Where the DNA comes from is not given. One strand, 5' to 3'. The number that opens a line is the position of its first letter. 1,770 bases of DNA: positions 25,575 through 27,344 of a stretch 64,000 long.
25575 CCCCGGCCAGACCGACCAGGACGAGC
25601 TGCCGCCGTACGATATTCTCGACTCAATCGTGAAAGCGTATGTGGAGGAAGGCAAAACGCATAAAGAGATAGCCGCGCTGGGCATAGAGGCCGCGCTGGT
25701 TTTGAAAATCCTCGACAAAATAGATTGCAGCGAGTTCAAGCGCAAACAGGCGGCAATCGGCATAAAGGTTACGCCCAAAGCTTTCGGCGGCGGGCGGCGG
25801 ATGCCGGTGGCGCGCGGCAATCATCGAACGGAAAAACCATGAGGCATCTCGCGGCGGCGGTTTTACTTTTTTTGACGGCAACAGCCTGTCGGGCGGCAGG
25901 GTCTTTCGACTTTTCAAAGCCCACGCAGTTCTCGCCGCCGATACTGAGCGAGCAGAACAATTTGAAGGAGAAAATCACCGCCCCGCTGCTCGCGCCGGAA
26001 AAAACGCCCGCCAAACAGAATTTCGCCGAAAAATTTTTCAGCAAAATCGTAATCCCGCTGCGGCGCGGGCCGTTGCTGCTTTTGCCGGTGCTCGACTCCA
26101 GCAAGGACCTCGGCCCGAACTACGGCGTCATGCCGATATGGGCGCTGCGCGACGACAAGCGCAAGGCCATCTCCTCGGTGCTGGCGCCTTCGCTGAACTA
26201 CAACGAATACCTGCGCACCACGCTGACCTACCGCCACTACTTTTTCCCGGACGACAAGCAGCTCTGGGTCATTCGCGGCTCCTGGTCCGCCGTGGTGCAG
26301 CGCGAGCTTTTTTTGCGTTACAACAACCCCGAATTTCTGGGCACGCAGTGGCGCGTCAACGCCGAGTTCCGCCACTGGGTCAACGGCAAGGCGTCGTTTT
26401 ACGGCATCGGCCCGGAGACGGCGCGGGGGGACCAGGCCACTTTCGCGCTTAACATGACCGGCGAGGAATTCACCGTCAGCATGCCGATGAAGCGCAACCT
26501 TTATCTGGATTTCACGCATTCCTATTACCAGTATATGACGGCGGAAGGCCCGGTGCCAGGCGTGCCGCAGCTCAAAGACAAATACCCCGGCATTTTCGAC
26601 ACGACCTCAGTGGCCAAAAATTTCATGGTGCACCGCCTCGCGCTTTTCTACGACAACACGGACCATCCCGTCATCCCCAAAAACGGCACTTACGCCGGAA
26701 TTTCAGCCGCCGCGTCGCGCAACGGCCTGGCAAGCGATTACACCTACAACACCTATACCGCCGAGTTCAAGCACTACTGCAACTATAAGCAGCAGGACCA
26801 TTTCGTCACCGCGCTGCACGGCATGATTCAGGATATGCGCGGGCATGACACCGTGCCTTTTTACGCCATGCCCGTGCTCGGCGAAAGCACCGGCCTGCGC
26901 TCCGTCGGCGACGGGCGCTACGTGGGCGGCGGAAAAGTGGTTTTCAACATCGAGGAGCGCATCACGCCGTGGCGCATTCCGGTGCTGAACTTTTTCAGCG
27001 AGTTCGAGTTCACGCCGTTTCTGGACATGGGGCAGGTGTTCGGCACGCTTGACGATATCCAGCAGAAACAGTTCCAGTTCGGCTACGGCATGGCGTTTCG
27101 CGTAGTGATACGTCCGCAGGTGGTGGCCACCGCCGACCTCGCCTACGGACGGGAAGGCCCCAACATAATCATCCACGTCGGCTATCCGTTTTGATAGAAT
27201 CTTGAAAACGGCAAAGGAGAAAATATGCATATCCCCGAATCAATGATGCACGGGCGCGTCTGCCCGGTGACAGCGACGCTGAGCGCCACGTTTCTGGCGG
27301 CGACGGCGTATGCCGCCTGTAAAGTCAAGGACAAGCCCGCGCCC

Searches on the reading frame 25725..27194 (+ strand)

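Call 58: search_protein_families(library=pfam, proteins=[window:25725-27194:+], max_evalue=0.00001)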
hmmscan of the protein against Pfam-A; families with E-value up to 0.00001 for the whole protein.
window:25725-27194:+ (489 aa): 1 family
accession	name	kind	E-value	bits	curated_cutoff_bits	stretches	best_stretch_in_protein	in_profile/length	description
PF01103.29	Omp85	-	4.3e-12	46.6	24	1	191-460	18-291/325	Omp85 superfamily domain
